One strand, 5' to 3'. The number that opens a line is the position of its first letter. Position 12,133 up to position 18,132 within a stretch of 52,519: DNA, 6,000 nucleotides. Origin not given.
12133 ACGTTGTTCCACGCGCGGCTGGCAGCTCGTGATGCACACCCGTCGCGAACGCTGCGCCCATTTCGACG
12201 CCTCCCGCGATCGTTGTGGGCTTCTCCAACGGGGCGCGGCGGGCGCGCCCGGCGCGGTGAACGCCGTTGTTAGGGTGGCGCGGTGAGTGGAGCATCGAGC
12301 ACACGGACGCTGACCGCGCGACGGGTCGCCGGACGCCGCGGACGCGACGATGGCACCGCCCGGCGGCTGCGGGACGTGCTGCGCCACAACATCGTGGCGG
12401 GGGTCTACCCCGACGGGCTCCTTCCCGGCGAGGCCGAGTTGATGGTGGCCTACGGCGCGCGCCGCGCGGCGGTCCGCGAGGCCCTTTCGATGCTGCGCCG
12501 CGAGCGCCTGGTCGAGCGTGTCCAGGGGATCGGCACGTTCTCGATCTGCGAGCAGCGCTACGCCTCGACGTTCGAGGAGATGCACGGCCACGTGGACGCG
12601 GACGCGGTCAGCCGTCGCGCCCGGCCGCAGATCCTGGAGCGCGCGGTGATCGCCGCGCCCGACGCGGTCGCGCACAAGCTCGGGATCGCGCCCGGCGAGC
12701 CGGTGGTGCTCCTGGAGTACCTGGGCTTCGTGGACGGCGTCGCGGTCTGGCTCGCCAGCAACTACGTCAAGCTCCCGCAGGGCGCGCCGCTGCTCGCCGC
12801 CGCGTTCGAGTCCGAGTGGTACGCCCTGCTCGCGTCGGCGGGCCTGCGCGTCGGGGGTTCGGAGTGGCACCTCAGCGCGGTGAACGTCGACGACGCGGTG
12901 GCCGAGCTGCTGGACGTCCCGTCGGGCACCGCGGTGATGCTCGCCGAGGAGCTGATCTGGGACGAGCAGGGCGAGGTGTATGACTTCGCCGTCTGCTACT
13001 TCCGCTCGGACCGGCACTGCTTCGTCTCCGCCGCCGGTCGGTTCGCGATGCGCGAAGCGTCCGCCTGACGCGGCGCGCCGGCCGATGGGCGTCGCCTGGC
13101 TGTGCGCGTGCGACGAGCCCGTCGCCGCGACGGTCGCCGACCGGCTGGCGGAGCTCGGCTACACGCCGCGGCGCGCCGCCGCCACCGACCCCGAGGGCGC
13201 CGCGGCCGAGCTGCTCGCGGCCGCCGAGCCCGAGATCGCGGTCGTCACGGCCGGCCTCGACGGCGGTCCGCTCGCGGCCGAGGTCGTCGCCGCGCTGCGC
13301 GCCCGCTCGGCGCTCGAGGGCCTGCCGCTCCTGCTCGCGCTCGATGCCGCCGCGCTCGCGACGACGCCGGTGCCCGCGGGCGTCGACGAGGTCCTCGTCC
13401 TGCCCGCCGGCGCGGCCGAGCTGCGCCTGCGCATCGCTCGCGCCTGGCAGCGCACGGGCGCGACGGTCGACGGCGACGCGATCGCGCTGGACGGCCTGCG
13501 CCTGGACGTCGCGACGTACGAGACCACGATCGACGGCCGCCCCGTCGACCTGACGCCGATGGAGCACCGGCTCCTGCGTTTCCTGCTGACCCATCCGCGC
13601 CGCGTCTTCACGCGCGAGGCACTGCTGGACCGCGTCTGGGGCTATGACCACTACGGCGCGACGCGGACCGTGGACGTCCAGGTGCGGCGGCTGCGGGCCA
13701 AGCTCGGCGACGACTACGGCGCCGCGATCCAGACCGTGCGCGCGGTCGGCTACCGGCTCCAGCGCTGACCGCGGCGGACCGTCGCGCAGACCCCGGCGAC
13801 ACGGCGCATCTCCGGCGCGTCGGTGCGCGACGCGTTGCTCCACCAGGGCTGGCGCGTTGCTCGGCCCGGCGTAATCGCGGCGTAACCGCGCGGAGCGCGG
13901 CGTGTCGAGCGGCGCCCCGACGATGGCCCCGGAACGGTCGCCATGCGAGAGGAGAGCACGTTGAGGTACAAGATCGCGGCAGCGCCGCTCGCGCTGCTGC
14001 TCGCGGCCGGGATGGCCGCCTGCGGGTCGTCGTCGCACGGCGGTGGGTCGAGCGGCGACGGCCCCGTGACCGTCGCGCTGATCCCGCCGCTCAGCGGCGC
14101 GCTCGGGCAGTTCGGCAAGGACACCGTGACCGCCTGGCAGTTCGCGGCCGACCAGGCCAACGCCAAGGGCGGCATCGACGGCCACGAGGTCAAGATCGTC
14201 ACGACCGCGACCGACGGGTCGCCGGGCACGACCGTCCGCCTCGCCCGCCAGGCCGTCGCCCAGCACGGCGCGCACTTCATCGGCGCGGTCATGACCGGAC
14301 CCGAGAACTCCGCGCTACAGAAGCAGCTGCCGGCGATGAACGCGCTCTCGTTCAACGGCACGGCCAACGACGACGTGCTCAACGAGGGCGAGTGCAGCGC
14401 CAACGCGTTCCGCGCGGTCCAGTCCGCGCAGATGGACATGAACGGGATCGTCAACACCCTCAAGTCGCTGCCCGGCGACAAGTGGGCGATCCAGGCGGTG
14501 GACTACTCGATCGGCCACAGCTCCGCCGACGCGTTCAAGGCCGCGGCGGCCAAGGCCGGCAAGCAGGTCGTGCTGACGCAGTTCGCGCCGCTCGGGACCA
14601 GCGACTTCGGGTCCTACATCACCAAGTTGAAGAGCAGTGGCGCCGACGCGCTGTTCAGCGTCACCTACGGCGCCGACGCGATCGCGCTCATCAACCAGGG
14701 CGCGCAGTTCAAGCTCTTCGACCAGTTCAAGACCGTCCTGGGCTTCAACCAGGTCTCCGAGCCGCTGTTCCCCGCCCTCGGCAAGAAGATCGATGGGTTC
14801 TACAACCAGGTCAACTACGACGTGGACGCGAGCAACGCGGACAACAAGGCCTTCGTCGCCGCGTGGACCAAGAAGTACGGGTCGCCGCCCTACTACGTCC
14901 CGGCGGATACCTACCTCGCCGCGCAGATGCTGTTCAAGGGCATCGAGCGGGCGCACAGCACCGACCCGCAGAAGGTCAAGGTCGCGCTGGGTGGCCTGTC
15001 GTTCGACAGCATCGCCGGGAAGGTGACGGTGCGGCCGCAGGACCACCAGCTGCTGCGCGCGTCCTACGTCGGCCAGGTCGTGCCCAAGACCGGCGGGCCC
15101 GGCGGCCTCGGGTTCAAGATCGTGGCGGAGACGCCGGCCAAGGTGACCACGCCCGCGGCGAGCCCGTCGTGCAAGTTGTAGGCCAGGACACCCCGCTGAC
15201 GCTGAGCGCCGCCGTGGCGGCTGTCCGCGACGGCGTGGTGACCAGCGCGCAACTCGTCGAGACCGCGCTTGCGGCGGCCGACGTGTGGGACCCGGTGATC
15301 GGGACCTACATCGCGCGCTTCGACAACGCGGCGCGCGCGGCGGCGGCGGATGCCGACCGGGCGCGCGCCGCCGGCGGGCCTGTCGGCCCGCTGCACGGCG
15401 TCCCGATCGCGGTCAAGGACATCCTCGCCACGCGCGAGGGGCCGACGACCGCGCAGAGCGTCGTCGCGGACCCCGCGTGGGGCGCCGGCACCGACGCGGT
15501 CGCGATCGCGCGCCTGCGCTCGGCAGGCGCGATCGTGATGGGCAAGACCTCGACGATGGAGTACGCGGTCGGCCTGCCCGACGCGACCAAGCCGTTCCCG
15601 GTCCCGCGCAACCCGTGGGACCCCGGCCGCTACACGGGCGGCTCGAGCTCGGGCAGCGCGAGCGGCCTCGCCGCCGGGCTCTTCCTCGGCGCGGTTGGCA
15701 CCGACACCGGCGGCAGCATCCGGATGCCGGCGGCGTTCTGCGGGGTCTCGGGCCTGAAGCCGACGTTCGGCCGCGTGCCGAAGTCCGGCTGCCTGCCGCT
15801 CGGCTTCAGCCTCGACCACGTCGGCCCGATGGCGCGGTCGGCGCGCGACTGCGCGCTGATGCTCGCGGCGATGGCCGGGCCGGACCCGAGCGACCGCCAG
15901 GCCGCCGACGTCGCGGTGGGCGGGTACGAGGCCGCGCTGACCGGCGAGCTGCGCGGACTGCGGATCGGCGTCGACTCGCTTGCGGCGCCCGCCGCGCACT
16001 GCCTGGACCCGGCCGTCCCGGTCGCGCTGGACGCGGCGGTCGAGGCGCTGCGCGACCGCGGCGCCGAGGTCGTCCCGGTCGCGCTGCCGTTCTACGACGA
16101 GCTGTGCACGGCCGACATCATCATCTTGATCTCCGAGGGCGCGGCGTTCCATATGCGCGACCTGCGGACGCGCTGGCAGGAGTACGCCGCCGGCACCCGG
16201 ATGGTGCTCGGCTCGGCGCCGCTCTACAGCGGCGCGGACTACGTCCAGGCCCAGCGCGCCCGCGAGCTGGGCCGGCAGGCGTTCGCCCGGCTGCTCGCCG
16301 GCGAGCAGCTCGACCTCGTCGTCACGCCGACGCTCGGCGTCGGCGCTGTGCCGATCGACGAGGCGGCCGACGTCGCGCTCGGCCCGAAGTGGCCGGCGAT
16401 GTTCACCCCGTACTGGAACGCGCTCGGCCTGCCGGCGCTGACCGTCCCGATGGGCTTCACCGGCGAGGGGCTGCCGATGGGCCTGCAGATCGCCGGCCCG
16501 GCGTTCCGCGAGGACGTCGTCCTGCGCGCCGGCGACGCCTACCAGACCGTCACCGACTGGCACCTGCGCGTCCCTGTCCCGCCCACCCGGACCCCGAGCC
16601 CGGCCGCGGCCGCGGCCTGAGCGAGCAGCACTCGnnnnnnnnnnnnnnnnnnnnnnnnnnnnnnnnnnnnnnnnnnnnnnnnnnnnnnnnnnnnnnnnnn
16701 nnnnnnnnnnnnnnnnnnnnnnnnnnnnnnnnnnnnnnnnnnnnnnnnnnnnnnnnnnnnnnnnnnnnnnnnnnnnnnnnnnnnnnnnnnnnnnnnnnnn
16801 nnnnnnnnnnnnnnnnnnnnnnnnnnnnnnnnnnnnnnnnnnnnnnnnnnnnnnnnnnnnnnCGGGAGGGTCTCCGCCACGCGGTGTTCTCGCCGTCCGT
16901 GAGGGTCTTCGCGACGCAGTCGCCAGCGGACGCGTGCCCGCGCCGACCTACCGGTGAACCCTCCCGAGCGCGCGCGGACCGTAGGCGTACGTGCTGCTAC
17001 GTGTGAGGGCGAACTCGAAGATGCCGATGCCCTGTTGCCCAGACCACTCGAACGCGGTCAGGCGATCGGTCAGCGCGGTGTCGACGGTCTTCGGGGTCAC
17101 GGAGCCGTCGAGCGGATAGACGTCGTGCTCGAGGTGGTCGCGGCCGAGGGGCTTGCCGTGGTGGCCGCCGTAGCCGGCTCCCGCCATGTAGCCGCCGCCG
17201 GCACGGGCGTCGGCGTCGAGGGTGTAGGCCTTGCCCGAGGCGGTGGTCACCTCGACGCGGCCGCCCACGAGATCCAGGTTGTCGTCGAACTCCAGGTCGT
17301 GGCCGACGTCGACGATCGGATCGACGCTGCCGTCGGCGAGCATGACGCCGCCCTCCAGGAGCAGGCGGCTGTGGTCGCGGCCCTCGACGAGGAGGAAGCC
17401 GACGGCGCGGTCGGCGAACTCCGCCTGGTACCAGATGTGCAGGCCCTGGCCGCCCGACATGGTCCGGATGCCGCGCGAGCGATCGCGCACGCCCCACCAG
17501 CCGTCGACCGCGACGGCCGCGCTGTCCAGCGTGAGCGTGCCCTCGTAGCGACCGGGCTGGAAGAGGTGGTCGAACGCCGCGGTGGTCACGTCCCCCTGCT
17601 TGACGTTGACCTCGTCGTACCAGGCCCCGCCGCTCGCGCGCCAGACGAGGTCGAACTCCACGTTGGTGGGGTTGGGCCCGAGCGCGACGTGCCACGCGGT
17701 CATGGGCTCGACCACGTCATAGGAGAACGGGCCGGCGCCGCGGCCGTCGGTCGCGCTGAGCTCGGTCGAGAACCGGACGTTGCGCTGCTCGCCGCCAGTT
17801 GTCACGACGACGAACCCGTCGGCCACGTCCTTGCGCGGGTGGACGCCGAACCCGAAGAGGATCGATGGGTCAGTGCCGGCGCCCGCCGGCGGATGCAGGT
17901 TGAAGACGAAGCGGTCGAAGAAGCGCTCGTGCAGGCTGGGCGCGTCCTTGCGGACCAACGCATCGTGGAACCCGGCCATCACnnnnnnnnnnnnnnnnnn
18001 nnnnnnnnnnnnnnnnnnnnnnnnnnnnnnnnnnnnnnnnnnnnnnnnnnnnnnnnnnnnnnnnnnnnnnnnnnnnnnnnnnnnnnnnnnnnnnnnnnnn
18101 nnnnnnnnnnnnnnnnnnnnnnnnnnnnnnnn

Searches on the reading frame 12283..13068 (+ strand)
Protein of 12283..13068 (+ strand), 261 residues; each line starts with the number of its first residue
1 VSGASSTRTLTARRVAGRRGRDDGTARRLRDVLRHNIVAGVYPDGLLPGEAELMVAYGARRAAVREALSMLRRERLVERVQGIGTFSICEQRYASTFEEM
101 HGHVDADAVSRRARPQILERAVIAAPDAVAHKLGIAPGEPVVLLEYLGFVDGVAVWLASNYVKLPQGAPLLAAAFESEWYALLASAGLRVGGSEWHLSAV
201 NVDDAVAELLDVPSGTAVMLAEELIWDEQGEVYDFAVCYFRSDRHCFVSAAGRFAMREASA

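Call 11: search_protein_families(library=pfam, proteins=[window:12283-13068:+])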
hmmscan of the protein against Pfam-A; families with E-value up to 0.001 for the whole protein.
window:12283-13068:+ (261 aa): 2 families
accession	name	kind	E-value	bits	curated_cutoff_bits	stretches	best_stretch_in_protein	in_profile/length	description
PF07702.18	UTRA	-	3.8e-25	88.8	23.8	1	112-245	5-140/141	UTRA domain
PF00392.27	GntR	-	6.7e-13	48.5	27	1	26-86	2-63/64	Bacterial regulatory proteins, gntR family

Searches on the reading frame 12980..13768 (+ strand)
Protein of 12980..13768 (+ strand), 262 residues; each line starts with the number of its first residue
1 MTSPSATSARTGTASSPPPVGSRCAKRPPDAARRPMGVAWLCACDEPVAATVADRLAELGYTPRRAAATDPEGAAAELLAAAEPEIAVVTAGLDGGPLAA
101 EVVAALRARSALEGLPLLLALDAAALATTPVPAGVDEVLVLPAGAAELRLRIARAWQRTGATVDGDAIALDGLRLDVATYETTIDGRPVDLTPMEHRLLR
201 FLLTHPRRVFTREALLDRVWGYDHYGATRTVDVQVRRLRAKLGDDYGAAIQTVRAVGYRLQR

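Call 11: search_protein_families(library=pfam, proteins=[window:12980-13768:+])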
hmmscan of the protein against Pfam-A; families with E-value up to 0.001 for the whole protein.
window:12980-13768:+ (262 aa): 2 families
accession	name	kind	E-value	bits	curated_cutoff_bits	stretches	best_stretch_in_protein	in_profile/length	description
PF00486.34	Trans_reg_C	-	1.1e-26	93.2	26.2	1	186-260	1-77/77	Transcriptional regulatory protein, C terminal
PF12802.13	MarR_2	-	0.00043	20.8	27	0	190-233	2-43/61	MarR family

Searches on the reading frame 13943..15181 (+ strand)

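Call 11: search_protein_families(library=pfam, proteins=[window:13943-15181:+])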
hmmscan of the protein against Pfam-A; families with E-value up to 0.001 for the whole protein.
window:13943-15181:+ (412 aa): 2 families
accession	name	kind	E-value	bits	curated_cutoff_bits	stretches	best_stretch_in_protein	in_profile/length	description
PF13458.12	Peripla_BP_6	-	1.6e-69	235.6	31.7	1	41-380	1-339/343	Periplasmic binding protein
PF13433.12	Peripla_BP_5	-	2.1e-29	103.2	27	1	48-401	7-352/363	Periplasmic binding protein domain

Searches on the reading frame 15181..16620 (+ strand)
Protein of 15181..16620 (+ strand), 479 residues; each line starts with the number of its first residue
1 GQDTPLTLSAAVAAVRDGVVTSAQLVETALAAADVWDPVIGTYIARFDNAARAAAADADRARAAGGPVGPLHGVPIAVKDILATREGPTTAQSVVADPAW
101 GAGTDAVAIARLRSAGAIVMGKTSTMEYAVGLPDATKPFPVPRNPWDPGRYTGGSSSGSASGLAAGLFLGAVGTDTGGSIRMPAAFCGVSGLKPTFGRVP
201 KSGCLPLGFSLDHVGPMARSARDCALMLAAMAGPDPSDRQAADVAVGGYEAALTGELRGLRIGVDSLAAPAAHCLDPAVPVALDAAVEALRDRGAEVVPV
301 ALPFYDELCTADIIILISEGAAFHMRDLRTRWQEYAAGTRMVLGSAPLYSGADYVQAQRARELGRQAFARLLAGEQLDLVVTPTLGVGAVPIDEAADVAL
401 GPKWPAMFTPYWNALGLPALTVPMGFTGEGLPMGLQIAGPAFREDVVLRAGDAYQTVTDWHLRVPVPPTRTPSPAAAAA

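Call 11: search_protein_families(library=pfam, proteins=[window:15181-16620:+])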
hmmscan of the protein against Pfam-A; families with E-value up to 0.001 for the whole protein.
window:15181-16620:+ (479 aa): 1 family
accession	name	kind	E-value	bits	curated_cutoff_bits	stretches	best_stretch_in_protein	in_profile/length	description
PF01425.27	Amidase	-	2.1e-96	324.1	27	1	25-448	2-445/445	Amidase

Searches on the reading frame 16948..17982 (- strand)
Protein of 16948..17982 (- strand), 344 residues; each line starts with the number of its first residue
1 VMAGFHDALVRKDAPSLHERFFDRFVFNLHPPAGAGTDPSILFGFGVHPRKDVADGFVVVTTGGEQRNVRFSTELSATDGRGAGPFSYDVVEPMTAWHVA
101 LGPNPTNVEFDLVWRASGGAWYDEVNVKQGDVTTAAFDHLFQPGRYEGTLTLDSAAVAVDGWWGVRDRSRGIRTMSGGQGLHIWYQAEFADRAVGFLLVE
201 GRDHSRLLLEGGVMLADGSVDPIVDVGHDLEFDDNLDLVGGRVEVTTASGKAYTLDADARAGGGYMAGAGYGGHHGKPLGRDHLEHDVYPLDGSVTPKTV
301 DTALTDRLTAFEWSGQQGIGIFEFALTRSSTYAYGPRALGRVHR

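Call 8: search_protein_families(library=pfam, proteins=[window:16948-17982:-])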
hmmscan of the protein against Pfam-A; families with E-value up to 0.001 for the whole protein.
window:16948-17982:- (344 aa): 1 family
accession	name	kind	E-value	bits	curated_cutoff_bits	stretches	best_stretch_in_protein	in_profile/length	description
PF23212.2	DUF7064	-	2.7e-08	34.6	24.7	1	184-262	10-88/126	Domain of unknown function (DUF7064)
